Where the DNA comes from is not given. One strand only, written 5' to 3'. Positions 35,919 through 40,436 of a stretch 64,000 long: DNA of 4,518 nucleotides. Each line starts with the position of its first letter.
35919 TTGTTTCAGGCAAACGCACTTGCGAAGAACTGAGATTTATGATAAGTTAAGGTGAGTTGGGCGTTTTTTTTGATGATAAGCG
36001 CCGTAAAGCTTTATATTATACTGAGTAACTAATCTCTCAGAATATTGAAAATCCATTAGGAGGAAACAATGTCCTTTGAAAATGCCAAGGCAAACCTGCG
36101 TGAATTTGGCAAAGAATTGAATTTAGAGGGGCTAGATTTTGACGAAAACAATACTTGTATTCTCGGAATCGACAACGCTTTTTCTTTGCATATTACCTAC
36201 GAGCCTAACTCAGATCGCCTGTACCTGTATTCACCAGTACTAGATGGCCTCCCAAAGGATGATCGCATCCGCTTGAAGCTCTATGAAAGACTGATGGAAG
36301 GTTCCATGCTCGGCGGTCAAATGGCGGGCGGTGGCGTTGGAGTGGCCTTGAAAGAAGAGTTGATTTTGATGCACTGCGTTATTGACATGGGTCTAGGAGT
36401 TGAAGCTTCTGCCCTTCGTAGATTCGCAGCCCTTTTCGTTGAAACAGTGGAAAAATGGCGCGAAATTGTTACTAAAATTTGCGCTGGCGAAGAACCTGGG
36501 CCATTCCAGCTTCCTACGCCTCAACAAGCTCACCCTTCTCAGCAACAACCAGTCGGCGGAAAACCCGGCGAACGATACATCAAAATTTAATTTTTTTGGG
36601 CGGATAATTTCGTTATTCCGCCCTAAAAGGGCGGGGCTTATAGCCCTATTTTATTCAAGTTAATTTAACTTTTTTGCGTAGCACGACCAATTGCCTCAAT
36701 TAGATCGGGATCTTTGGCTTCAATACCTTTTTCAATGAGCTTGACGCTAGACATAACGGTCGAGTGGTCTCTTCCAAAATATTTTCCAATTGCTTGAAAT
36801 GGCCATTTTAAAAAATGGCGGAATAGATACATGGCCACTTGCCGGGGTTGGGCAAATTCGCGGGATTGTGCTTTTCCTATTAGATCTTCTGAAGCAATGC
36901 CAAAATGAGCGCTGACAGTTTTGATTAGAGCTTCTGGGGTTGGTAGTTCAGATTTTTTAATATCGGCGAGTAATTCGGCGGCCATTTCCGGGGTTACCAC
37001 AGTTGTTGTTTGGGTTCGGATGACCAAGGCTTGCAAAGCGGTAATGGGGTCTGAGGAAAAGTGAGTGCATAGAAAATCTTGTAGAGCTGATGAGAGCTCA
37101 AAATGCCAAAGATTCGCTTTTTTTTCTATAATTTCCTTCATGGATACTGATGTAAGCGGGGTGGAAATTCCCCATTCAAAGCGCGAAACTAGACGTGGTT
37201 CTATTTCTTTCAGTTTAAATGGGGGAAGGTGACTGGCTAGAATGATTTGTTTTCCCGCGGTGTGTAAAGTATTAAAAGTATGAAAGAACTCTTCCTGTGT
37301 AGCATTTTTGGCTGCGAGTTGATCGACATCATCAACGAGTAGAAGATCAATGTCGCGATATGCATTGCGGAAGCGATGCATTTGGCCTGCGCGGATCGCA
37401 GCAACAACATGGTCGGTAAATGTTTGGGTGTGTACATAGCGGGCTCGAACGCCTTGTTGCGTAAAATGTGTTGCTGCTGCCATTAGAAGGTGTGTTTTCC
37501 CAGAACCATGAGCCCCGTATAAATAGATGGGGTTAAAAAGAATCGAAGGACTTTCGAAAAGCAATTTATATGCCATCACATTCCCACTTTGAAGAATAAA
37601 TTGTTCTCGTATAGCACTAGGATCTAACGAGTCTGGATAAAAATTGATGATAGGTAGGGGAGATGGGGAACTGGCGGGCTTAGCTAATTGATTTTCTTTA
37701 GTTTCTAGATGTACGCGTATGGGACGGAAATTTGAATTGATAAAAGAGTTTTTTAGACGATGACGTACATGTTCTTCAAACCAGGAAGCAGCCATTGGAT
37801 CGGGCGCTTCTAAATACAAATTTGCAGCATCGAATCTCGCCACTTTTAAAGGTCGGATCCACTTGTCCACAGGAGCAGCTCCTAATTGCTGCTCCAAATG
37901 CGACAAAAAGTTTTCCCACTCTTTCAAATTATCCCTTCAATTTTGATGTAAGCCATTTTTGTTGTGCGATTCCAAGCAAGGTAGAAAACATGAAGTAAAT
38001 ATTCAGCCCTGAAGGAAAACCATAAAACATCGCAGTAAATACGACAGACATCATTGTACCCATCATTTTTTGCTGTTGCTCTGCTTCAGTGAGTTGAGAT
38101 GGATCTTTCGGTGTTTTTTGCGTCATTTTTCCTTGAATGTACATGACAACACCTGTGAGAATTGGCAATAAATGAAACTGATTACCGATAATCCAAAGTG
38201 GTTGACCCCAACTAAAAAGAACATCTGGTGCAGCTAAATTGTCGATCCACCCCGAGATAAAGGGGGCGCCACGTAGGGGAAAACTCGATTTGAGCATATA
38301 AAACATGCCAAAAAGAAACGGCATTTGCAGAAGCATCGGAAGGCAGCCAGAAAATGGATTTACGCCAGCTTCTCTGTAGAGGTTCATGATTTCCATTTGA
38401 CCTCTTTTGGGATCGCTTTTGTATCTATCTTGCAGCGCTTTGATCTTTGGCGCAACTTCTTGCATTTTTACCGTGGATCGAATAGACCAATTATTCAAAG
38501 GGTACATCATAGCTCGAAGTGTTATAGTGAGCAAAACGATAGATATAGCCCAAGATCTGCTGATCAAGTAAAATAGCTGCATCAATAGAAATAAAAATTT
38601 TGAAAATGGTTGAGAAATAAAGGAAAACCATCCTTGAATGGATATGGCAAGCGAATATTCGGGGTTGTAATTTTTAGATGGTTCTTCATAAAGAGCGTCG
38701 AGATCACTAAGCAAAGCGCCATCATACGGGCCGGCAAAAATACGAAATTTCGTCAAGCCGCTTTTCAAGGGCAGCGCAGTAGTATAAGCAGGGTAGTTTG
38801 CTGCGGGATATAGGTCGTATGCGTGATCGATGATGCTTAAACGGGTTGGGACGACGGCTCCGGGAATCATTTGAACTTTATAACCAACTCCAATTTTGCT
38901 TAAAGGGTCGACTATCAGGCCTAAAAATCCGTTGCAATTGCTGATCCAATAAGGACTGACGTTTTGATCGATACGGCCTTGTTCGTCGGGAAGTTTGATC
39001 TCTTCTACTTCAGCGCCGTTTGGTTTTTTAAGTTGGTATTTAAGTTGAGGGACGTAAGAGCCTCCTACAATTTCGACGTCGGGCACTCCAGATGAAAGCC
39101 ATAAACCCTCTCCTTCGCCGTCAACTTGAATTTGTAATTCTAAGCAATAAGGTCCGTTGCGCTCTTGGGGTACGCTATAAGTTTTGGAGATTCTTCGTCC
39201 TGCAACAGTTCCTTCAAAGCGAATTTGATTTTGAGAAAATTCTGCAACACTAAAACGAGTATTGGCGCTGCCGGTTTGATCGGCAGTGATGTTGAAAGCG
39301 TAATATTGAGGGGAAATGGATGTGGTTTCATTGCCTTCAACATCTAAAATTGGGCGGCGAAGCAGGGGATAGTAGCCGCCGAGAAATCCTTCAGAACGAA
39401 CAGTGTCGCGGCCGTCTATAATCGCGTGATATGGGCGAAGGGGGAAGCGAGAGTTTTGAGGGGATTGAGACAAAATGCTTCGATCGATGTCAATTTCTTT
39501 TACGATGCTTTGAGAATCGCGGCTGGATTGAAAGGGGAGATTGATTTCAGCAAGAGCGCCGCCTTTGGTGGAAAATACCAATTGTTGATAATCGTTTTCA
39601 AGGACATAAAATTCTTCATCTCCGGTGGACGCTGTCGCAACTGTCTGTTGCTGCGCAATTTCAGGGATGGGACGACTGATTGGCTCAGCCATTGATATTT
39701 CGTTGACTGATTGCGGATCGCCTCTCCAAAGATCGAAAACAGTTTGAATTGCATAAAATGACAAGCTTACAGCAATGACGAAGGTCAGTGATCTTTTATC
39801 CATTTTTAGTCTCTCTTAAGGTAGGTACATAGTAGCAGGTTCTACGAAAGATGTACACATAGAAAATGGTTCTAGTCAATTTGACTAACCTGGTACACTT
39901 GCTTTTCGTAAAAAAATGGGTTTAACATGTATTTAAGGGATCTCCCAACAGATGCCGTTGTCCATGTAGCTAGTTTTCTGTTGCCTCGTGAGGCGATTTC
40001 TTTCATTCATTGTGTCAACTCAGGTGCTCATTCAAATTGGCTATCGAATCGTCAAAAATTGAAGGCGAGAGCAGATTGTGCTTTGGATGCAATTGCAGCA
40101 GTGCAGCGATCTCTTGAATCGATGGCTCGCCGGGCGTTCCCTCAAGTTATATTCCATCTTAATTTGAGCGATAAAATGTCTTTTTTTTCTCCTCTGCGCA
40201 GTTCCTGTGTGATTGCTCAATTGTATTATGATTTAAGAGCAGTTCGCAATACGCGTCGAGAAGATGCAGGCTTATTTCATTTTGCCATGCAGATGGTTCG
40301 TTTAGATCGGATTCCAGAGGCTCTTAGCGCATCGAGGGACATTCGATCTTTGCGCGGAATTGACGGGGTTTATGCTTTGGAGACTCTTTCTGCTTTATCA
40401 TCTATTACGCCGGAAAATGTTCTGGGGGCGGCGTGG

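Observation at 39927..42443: F-box-like N-terminus fused to a HEAT-like repeat array: candidate hijacker of host SCF ubiquitin ligases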

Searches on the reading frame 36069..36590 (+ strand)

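Call 3: search_protein_families(library=pfam, proteins=[window:36069-36590:+], max_evalue=10)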
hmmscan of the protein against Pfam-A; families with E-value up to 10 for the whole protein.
window:36069-36590:+ (173 aa): 1 family
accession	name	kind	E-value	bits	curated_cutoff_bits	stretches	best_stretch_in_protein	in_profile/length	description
PF05932.18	CesT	-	5.6e-26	91.4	22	1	9-131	2-119/119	Tir chaperone protein (CesT) family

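Call 4: search_protein_families(library=ncbifam, proteins=[window:36069-36590:+], max_evalue=1)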
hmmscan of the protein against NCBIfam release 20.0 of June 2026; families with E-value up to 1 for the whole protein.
window:36069-36590:+ (173 aa): 1 family
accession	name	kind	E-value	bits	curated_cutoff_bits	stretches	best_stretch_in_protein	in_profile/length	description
NF011857.0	PRK15329.1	equivalog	0.013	15.2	99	1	10-59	8-54/138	chaperone SicP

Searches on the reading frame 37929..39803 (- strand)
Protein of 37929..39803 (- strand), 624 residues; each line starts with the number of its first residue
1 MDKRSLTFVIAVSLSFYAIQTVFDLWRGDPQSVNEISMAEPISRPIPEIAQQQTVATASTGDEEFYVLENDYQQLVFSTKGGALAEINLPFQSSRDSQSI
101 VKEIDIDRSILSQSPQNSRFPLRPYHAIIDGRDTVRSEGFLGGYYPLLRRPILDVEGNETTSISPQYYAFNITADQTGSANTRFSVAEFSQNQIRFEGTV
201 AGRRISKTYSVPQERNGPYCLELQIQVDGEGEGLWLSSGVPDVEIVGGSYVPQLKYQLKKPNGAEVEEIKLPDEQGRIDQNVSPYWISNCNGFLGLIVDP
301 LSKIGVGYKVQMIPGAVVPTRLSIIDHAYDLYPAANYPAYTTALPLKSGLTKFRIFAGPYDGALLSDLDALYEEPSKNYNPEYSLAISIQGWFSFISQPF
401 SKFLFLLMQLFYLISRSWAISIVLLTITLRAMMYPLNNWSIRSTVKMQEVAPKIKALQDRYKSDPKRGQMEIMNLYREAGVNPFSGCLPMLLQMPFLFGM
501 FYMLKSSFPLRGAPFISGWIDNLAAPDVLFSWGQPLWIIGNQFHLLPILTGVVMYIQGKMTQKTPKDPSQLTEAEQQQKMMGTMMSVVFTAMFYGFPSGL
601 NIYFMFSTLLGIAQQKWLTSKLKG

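Call 25: find_related_loci(query=window:37929-39803:-, collection=genome_contigs, flank=9000)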
Query window:37929-39803:- (624 aa) in genome_contigs; peptide patterns used: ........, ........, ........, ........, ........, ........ (x = any residue, [..] = any of these).
154 stretches matched a pattern; 59 encode a relative of the query (tblastn E <= 1e-3); 59 distinct loci.
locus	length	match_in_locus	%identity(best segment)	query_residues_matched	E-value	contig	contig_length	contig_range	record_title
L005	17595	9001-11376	70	1-624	0e+0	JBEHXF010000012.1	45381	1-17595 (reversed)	MAG: Chlamydiota bacterium isolate ES1.bin.38 NODE_773_length_45381_cov_4.610530, whole genome shotgun sequence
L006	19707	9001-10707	67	48-621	0e+0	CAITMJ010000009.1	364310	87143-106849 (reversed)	MAG: uncultured Chlamydiae bacterium isolate MJ-time_bin-6591 genome assembly, contig: bin-6591:09/35, whole genome shot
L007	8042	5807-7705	61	1-624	0e+0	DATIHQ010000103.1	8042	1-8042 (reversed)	MAG TPA_asm: Chlamydiales bacterium isolate SMAG_U15642 k141_387538, whole genome shotgun sequence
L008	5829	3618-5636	59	1-623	0e+0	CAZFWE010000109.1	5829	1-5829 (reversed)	MAG TPA_asm: uncultured bacterium isolate SRP193066_co1_78 genome assembly, contig: NODE_12133_length_5829_cov_4.039141,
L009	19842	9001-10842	60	1-624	0e+0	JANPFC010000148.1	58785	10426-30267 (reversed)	MAG: Chlamydiota bacterium isolate VAR_78_metabat_106 VAR_78_k141_826844, whole genome shotgun sequence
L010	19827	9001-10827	61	1-623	0e+0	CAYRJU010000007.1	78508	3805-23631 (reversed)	MAG TPA_asm: uncultured bacterium isolate SRP200132_co2_350 genome assembly, contig: NODE_126_length_78508_cov_15.482403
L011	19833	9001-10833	60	1-624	0e+0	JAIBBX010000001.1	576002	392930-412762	MAG: Parachlamydiales bacterium isolate SSF52 NODE_45_length_576002_cov_25.423217, whole genome shotgun sequence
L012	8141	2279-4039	62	37-623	0e+0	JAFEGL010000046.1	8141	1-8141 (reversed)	MAG: Verrucomicrobia bacterium isolate SZAS-17 LIN-573__46__length-8141, whole genome shotgun sequence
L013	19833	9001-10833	59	1-623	0e+0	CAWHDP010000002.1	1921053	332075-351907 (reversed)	MAG: uncultured Chlamydiae bacterium isolate MFD04780.bin.1.32 genome assembly, contig: contig_180, whole genome shotgun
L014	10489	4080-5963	58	1-623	0e+0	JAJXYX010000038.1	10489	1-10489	MAG: bacterium isolate BP7.bin23 NODE_11040_length_10489_cov_4.033970, whole genome shotgun sequence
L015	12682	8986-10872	57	1-623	0e+0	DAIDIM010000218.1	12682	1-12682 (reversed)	MAG TPA_asm: Chlamydiae bacterium isolate clean362 k141_491358, whole genome shotgun sequence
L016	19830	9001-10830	59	1-623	0e+0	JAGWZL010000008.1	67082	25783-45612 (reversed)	MAG: Verrucomicrobia bacterium isolate REEB52 contig-150_376, whole genome shotgun sequence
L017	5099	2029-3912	58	1-623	0e+0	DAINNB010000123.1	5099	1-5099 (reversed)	MAG TPA_asm: Chlamydiales bacterium isolate CTOTU1218 NODE_15055_length_5099_cov_5.223037, whole genome shotgun sequence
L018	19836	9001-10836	57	1-623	0e+0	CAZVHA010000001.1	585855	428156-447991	MAG TPA_asm: uncultured bacterium isolate SRP178908_co1_279 genome assembly, contig: NODE_3_length_585855_cov_47.610802,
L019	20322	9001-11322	58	1-623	0e+0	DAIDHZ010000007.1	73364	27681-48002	MAG TPA_asm: Chlamydiae bacterium isolate clean353 NODE_7_length_73364_cov_18.765797, whole genome shotgun sequence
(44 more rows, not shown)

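Call 56: search_protein_families(library=pfam, proteins=[L006:12993-15515:+, L019:14891-15550:+], max_evalue=0.001)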
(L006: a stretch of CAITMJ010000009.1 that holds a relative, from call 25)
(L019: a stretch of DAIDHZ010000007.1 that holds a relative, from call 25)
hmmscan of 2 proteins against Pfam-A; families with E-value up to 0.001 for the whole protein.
L006:12993-15515:+ (840 aa): 0 families

L019:14891-15550:+ (219 aa): 0 families

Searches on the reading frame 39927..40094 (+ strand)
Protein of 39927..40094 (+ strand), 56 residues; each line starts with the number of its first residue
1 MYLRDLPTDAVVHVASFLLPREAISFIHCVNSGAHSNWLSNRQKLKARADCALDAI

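Call 5: search_protein_families(library=pfam, proteins=[window:39927-40076:+], max_evalue=10)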
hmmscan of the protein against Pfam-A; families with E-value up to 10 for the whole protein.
seq(50 aa): 0 families

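Call 33: search_protein_families(library=pfam, proteins=[window:39927-40094:+], max_evalue=10)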
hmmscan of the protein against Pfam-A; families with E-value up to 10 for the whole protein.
seq(56 aa): 0 families

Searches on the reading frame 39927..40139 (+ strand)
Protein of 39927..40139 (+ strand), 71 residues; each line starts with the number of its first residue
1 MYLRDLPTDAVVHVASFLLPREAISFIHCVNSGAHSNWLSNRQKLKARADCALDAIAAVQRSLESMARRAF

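Call 28: search_solved_structures(query=window:39927-40139:+, max_evalue=10, show_alignments=3)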
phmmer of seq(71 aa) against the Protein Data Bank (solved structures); distinct sequences matched with E-value up to 10: 0.

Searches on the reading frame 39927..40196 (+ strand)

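Call 5: search_protein_families(library=pfam, proteins=[window:39927-40196:+], max_evalue=10)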
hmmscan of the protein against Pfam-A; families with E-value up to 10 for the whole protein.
seq(90 aa): 2 families
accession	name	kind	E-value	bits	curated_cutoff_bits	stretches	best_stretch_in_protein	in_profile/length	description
PF11899.13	DUF3419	-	0.079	12.5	28.2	1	41-88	262-309/385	Protein of unknown function (DUF3419)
PF08717.15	CoV_NSP8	-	0.13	12.5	27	1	13-75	8-71/197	Coronavirus replicase NSP8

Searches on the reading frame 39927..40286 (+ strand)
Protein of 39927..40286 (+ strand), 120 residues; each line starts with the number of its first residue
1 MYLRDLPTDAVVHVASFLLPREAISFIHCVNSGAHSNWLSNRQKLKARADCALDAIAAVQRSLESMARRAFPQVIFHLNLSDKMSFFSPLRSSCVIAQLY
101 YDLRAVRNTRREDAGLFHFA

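Call 52: predict_structure(protein=window:39927-40286:+)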
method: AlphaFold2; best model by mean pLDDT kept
length: 120 residues; sequences in the alignment: 1
mean_pLDDT: 46.0   pTM: 0.36
mean pLDDT of the five models: 46.0, 44.4, 44.2, 40.4, 34.7
residues with pLDDT >= 90: 0; 70-90: 1; 50-70: 44; < 50: 75
segments of 3 or more residues with pLDDT < 50: 1-20, 70-120
pLDDT, mean of each block of 10 residues (from residue 1): 38 47 55 55 59 62 54 41 34 39 38 31
secondary structure, 60 per line:
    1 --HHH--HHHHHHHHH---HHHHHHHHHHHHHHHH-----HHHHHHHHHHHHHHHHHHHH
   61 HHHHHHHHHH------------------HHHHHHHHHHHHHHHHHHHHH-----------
elements in order: H8-16 H20-35 H41-70 H89-109

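Call 54: fold_search(model_id=the predicted structure, library=pdb)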
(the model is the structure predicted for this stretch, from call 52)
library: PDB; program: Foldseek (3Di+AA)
matches with E <= 10: 61; with E <= 0.001: 0
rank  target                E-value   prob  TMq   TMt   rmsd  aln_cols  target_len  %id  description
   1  7st9_A                2.2e+00  0.06  0.20  0.06  17.6       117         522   14  Open state of Rad24-RFC:9-1-1 bound to a 5' ss/dsDNA junction (released 2022-03-23)
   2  7f7p_B                3.2e+00  0.20  0.32  0.41   6.6        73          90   12  AcrIIC4 (released 2022-05-25)
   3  7uw9_e                4.1e+00  0.38  0.40  0.69   7.2        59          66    7  Citrus V-ATPase State 1, H in contact with subunit a (released 2022-07-06)
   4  6n1l                  4.1e+00  0.04  0.21  0.18  16.9       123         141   11  The complement inhibitory domain of B. burgdorferi BBK32. (released 2019-03-27)
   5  7dh5_R                4.1e+00  0.04  0.24  0.12  19.7       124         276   20  Dog beta3 adrenergic receptor bound to mirabegron in complex with a miniGs heterotrimer (released 2021-08-04)
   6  7f7p_A                4.3e+00  0.14  0.34  0.42   8.3        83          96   12  AcrIIC4 (released 2022-05-25)
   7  5dwk_B                5.4e+00  0.10  0.33  0.36  15.1        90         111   13  Diacylglycerol Kinase solved by multi crystal multi orientation native SAD (released 2016-03-23)
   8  1s94_A                5.4e+00  0.07  0.30  0.32  19.4       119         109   14  Crystal structure of the Habc domain of neuronal syntaxin from the squid Loligo pealei (released 2004-05-11)
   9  6iql_A                5.4e+00  0.05  0.28  0.12  16.1       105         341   19  Crystal structure of dopamine receptor D4 bound to the subtype-selective ligand, L745870 (released 2019-12-04)
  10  6bqh                  5.4e+00  0.04  0.24  0.10  15.7       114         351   15  Crystal structure of 5-HT2C in complex with ritanserin (released 2018-02-14)
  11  4up6_B                5.8e+00  0.09  0.34  0.35  14.8        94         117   12  Crystal structure of the wild-type diacylglycerol kinase refolded in the lipid cubic phase (released 2014-10-22)
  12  3g6i                  5.8e+00  0.08  0.29  0.18  11.4        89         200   15  Crystal structure of an outer membrane protein, part of a putative carbohydrate binding complex (bt_1022) from bacteroid (released 2009-02-17)
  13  2qjx                  5.8e+00  0.03  0.21  0.21  12.0       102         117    6  Structural Basis of Microtubule Plus End Tracking by XMAP215, CLIP-170 and EB1 (released 2007-10-02)
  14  2vv1_A                6.1e+00  0.03  0.20  0.13  14.6       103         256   19  hPPARgamma Ligand binding domain in complex with 4-HDHA (released 2008-08-19)
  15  7uv3_MODEL_1_A        6.5e+00  0.15  0.20  0.43   1.8        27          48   15  Pis v 3.0101 Vicilin Leader Sequence Residues 5-52 (released 2023-04-05)
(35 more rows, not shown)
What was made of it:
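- Tried and rejected: The Foldseek PDB search on the N-terminal model was meaningless (call 54).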
